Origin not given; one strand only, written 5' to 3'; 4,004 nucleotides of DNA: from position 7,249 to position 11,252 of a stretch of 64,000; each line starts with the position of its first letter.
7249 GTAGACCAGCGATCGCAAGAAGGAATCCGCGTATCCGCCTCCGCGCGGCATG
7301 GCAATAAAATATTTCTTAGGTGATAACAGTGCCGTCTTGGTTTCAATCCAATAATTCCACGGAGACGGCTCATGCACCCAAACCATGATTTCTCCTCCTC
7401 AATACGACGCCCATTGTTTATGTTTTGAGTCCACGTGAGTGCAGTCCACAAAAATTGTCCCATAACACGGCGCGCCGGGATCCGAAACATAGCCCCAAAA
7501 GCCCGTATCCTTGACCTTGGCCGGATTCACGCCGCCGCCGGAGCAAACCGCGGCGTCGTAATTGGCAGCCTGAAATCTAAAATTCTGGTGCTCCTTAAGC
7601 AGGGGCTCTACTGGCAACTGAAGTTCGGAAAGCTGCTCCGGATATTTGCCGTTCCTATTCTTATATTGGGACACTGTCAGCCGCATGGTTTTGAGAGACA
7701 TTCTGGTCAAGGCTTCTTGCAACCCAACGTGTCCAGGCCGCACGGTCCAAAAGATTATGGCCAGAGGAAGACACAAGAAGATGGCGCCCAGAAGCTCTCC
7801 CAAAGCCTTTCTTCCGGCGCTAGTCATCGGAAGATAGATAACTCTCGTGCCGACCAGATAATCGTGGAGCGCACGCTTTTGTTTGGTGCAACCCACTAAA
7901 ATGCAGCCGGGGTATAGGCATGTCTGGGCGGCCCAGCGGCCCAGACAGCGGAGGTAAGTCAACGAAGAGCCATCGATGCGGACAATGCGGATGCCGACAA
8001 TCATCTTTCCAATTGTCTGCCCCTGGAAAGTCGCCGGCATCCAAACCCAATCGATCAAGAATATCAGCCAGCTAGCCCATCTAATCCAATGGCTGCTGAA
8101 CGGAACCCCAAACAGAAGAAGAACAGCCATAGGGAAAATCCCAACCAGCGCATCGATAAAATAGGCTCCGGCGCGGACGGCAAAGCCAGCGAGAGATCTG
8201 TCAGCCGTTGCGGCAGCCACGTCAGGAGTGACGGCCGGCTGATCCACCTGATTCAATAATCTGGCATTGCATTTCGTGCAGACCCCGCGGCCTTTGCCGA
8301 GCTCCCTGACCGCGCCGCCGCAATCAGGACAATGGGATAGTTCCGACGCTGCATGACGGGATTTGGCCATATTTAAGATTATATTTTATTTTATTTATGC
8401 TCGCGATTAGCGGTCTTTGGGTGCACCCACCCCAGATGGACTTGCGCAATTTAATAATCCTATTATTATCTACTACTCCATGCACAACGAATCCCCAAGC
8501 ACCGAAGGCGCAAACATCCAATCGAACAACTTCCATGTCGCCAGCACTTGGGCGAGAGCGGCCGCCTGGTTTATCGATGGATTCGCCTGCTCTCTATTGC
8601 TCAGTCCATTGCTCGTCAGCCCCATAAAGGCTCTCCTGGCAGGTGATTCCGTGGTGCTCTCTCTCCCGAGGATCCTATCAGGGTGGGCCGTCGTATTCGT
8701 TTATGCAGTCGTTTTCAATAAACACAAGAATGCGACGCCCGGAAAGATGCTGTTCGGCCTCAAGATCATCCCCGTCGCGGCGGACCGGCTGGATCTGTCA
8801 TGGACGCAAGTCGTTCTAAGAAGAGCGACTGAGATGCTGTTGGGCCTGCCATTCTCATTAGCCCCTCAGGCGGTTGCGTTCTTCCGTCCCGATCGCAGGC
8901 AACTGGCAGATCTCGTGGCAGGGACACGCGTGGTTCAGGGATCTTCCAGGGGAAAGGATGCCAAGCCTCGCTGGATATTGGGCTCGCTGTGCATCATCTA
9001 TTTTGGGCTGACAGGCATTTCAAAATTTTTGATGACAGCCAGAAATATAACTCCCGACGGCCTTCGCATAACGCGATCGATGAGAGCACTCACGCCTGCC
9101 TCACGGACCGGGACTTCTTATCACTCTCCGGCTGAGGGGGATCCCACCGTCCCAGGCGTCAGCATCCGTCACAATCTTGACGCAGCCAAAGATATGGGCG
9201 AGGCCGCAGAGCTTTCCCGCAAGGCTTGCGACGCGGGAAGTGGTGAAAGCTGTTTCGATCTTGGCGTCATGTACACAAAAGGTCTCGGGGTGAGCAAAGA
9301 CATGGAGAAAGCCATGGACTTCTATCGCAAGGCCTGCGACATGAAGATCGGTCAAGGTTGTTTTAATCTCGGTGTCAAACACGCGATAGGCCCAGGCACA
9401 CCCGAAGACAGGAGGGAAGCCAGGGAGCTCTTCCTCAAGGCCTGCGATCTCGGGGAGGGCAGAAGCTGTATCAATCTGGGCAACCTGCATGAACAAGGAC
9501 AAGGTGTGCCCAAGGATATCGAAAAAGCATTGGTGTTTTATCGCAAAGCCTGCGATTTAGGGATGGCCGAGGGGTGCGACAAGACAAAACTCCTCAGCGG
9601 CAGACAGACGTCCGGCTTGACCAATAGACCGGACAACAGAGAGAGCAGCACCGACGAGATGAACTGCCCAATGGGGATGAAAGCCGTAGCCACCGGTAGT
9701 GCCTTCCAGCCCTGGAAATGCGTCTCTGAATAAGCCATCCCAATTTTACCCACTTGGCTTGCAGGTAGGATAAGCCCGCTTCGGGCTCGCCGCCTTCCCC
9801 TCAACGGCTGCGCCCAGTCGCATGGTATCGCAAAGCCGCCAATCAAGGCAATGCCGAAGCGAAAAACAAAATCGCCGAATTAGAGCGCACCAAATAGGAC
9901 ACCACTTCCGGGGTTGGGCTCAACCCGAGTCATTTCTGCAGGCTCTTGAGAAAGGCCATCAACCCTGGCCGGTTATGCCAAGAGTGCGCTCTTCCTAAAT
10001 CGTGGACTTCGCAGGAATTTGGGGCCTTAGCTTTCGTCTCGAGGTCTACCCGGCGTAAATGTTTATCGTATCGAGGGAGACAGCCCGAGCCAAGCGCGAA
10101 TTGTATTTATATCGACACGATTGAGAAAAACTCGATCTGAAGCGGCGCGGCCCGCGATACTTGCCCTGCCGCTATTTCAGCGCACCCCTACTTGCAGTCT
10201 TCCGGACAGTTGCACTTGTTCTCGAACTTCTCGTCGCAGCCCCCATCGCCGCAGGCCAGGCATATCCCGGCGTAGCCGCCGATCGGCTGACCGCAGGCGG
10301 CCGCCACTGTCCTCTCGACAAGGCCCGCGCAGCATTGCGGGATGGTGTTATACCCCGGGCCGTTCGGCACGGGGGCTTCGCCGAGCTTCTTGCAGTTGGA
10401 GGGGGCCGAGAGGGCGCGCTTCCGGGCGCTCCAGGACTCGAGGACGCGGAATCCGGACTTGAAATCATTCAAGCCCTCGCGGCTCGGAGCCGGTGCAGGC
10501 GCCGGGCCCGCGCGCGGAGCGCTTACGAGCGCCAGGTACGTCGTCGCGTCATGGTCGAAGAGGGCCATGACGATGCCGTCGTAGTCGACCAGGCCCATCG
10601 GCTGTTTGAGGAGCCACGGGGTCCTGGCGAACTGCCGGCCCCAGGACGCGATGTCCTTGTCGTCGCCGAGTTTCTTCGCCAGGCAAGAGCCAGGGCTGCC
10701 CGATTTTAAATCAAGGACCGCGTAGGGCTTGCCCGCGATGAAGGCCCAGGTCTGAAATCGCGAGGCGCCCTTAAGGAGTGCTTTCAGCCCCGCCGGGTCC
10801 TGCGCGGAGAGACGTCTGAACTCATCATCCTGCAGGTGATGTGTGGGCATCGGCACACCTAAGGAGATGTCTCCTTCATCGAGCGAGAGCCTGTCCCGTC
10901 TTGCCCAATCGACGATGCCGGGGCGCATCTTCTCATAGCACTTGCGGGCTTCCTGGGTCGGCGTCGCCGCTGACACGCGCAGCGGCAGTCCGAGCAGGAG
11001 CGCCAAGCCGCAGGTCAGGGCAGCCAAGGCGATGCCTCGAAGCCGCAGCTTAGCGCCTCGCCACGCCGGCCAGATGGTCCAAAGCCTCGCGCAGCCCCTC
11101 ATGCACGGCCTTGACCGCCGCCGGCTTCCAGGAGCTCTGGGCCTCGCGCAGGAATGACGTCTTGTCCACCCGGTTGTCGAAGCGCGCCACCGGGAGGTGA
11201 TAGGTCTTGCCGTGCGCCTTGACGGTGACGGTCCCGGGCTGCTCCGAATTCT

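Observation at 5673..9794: Nested lower-GC 4-kb insert flanked by near-perfect 38-bp direct repeats that duplicate the MNT antitoxin gene 3' end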

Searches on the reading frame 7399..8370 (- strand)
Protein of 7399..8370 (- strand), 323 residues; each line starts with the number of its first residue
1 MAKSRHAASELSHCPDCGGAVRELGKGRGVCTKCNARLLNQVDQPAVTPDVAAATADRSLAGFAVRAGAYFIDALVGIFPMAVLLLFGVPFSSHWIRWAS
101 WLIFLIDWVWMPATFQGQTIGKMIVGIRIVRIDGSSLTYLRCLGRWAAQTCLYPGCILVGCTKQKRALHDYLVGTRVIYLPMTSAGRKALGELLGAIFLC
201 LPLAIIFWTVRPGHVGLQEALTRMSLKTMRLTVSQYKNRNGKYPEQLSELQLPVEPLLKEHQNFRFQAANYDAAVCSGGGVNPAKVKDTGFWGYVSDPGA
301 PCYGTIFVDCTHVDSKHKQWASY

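Call 7: search_protein_families(library=pfam, proteins=[window:7399-8370:-], max_evalue=0.01)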
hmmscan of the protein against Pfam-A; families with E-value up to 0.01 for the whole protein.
window:7399-8370:- (323 aa): 1 family
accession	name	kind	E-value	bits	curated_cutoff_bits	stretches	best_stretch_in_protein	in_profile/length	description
PF06271.18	RDD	-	3.7e-12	47.2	24.1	1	61-173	2-136/137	RDD family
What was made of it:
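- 7399..8370 (-): 323-aa protein with a zinc ribbon, an RDD domain and a pseudopilin-like C-terminus. Pfam RDD (call 7).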

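Call 40: find_homologous_proteins(query=window:7399-8370:-, max_evalue=0.00001)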
Query window:7399-8370:- (323 aa): 30 proteins with E <= 0.00001 among 2948 candidates.
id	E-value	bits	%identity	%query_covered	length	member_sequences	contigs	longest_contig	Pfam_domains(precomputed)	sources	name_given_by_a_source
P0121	3.7e-223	758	100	100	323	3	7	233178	PF06271.19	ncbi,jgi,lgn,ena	-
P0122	4.8e-60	222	44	84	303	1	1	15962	PF06271.19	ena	-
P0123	8.1e-58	214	44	85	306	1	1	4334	PF06271.19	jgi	jgi:uncharacterized RDD family membrane protein YckC/type II secretory pathway pseudopilin PulG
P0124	1.1e-57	214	43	87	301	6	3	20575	PF06271.19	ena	-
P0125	1.8e-56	210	43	81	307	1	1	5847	PF06271.19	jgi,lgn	jgi:uncharacterized RDD family membrane protein YckC/type II secretory pathway pseudopilin PulG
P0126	2.6e-56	209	44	81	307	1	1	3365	PF06271.19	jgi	jgi:uncharacterized RDD family membrane protein YckC/type II secretory pathway pseudopilin PulG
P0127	3.7e-56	209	45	85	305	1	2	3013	PF06271.19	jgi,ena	-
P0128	2.0e-55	206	43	81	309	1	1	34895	PF06271.19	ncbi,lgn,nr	ncbi:MAG: RDD family protein [Elusimicrobia bacterium]|nr:RDD family protein [Elusimicrobiota bacter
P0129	4.9e-54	202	43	81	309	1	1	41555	PF06271.19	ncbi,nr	ncbi:MAG: RDD family protein [Elusimicrobia bacterium]|nr:RDD family protein [Elusimicrobiota bacter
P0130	1.5e-53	200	43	84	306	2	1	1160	PF06271.19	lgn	-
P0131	9.4e-53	198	40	85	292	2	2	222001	PF06271.19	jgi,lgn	jgi:uncharacterized RDD family membrane protein YckC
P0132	1.1e-52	197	42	88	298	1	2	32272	PF06271.19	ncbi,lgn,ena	-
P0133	2.2e-51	193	42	81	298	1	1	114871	PF06271.19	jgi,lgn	jgi:uncharacterized RDD family membrane protein YckC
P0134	9.3e-50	188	44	67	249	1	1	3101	PF06271.19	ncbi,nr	ncbi:MAG: RDD family protein, partial [Elusimicrobia bacterium]|nr:RDD family protein [Elusimicrobio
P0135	8.4e-41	158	41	81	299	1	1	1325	PF06271.19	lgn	-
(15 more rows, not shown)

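Call 42: find_encoding_contigs(protein=P0155, flank=6000, max_places=4)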
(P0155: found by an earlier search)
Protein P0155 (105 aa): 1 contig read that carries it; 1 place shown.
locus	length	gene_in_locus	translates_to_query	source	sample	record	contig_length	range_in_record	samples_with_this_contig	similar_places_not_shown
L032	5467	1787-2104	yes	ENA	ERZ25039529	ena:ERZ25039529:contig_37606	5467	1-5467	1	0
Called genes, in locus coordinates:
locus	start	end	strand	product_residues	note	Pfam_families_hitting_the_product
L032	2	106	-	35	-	?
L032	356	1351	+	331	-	PF23988:DUF7309, PF22007:DUF6930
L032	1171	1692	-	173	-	-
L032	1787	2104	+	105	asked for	PF01909:NTP_transf_2, PF18765:Polbeta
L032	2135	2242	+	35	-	-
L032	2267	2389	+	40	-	-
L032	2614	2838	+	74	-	PF02604:PhdYeFM_antitox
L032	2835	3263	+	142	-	PF01850:PIN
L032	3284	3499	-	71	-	-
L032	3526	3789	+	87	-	PF01909:NTP_transf_2 (weak), PF18765:Polbeta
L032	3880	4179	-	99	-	-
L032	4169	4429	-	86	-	PF04365:BrnT_toxin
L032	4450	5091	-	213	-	-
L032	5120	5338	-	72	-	-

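Call 46: find_encoding_contigs(protein=P0128, flank=6000, max_places=3)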
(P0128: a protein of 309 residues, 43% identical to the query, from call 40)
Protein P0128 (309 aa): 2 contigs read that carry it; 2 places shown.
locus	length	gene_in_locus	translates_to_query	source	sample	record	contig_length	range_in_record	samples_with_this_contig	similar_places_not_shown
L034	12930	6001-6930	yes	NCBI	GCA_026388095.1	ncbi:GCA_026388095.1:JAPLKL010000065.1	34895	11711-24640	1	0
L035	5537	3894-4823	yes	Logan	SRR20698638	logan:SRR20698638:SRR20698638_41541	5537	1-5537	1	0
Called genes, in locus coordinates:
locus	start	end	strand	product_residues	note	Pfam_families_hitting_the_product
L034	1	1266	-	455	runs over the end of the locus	PF01979:Amidohydro_1, PF07969:Amidohydro_3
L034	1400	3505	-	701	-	PF17191:RecG_wedge, PF00270:DEAD, PF04851:ResIII, PF22590:Cas3-like_C_2 (faint), PF00271:Helicase_C, PF19833:RecG_dom3_C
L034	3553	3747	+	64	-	PF00830:Ribosomal_L28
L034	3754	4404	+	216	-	PF06161:DUF975 (faint)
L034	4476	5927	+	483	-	PF04231:Endonuclease_1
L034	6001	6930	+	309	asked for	PF06271:RDD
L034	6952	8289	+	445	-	PF01512:Complex1_51K, PF10531:SLBB, PF13534:Fer4_17, PF13375:RnfC_N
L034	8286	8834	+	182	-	PF00936:BMC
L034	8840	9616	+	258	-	PF23023:Anti-Pycsar_Apyc1 (faint), PF00753:Lactamase_B, PF12706:Lactamase_B_2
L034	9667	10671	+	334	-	PF00691:OmpA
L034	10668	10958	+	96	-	PF14255:Zn_ribbon_21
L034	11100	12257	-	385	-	PF01346:FKBP_N, PF00254:FKBP_C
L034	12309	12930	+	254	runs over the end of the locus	PF00795:CN_hydrolase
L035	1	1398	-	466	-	?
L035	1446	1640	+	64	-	PF00830:Ribosomal_L28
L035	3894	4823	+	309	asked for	PF06271:RDD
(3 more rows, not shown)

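Call 47: find_encoding_contigs(protein=P0122, flank=6000, max_places=3)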
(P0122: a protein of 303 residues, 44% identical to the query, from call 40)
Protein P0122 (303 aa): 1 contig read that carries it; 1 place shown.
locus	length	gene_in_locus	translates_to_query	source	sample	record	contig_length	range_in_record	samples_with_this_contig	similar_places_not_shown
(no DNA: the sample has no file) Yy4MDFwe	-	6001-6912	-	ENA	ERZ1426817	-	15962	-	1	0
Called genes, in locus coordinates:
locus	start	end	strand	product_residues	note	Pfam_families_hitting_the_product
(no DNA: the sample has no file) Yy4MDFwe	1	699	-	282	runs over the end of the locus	PF00175:NAD_binding_1, PF10418:DHODB_Fe-S_bind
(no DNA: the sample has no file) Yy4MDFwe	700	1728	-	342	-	PF13237:Fer4_10 (faint), PF12838:Fer4_7 (faint), PF13187:Fer4_9 (faint), PF13534:Fer4_17 (faint), PF17179:Fer4_22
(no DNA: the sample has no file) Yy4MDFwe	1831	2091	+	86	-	-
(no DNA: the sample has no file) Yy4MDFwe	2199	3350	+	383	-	-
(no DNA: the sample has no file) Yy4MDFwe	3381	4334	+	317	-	PF01297:ZnuA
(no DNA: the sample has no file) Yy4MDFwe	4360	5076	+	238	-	PF00005:ABC_tran, PF02463:SMC_N (faint), PF13304:AAA_21 (weak)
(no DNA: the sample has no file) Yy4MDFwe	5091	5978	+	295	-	PF00950:ABC-3, PF01032:FecCD (faint)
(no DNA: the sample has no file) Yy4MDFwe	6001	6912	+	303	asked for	PF06271:RDD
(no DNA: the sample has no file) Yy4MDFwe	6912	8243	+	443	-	PF01512:Complex1_51K, PF10531:SLBB, PF13534:Fer4_17, PF13375:RnfC_N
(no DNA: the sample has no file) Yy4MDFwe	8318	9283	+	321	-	PF00112:Peptidase_C1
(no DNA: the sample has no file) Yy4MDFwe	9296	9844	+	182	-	PF00936:BMC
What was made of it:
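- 7399..8370 (-): Homologues are at most 45% identical, mostly from Elusimicrobia, sit in ordinary chromosomal contexts, and are annotated by JGI as RDD/PulG (calls 40, 46, 47).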

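Call 71: search_protein_families(library=padloc, proteins=[window:7399-8370:-], max_evalue=0.001)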
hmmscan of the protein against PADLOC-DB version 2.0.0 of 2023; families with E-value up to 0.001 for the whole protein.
window:7399-8370:- (323 aa): 0 families

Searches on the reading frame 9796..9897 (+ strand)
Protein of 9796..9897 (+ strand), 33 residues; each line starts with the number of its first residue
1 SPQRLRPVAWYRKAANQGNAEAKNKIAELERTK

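Call 61: search_protein_families(library=pfam, proteins=[window:9796-9897:+], max_evalue=1)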
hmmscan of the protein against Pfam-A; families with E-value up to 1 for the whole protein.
window:9796-9897:+ (33 aa): 1 family
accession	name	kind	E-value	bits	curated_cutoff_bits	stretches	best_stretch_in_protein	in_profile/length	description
PF08238.18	Sel1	-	0.046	14.8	30.7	1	9-19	26-36/36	Sel1 repeat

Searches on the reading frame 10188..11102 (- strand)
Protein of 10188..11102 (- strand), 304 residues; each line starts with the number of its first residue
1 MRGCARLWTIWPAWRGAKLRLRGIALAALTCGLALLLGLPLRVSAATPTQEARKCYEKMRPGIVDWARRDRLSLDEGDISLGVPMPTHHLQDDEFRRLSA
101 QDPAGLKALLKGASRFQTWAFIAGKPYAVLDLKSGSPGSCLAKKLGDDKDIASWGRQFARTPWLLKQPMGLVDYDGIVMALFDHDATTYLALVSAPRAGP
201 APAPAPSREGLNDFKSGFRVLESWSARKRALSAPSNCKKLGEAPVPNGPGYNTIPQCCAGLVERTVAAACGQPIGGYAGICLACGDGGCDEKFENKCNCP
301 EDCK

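Call 7: search_protein_families(library=pfam, proteins=[window:10188-11102:-], max_evalue=0.01)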
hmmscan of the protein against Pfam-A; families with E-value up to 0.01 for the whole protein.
window:10188-11102:- (304 aa): 0 families

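Call 26: find_encoding_contigs(protein=window:10188-11027:-, flank=10000, max_places=10)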
Protein window:10188-11027:- (279 aa): 11 contigs read that carry it; 10 places shown.
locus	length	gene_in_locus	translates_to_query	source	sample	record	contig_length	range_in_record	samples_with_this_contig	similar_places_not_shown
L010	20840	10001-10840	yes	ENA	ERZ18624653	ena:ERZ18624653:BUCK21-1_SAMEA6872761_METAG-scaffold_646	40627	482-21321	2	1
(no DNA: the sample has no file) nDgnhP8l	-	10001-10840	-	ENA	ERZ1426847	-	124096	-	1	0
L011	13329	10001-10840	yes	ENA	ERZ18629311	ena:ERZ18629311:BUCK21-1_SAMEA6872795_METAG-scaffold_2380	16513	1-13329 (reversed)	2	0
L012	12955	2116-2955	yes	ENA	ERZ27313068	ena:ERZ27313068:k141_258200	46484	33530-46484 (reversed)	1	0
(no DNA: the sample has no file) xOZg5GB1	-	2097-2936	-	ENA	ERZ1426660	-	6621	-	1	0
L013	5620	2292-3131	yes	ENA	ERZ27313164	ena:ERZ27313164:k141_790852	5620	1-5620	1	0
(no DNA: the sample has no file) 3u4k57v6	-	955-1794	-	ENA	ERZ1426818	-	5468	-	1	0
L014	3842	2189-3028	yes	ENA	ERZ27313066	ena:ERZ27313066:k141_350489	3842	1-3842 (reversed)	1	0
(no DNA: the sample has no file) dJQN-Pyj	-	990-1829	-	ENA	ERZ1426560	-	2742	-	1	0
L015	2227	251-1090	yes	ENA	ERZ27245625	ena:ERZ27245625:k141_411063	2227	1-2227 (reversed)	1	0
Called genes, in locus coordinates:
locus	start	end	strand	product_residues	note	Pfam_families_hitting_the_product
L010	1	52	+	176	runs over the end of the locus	?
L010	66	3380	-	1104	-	PF00580:UvrD-helicase, PF13245:AAA_19, PF13538:UvrD_C_2 (faint), PF13361:UvrD_C, PF12705:PDDEXK_1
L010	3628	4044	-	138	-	-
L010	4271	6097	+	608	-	PF03109:ABC1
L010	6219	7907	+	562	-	PF05681:Fumerase, PF05683:Fumerase_C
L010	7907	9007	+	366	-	-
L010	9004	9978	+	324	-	-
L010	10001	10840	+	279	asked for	-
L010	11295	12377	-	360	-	PF06271:RDD, PF08238:Sel1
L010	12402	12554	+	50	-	-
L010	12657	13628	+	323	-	PF06271:RDD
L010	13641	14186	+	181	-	-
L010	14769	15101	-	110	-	-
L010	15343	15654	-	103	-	PF01909:NTP_transf_2, PF18765:Polbeta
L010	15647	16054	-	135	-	PF08780:NTase_sub_bind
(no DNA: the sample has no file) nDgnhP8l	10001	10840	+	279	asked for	-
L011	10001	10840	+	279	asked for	-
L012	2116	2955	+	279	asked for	-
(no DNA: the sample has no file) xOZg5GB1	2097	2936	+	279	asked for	-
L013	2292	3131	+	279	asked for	-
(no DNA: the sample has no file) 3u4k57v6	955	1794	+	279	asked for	-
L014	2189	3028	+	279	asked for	-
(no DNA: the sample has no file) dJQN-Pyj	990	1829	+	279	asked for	-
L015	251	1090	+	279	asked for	-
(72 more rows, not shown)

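Call 71: search_protein_families(library=padloc, proteins=[window:10188-11027:-], max_evalue=0.001)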
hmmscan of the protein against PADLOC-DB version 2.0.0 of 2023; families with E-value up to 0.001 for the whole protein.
window:10188-11027:- (279 aa): 0 families
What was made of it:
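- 10188..11027 (-): 279-aa secreted, Cys-rich protein gene with host-like GC. It is the last gene inside the outer island. No Pfam or PADLOC hit (calls 7, 71).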
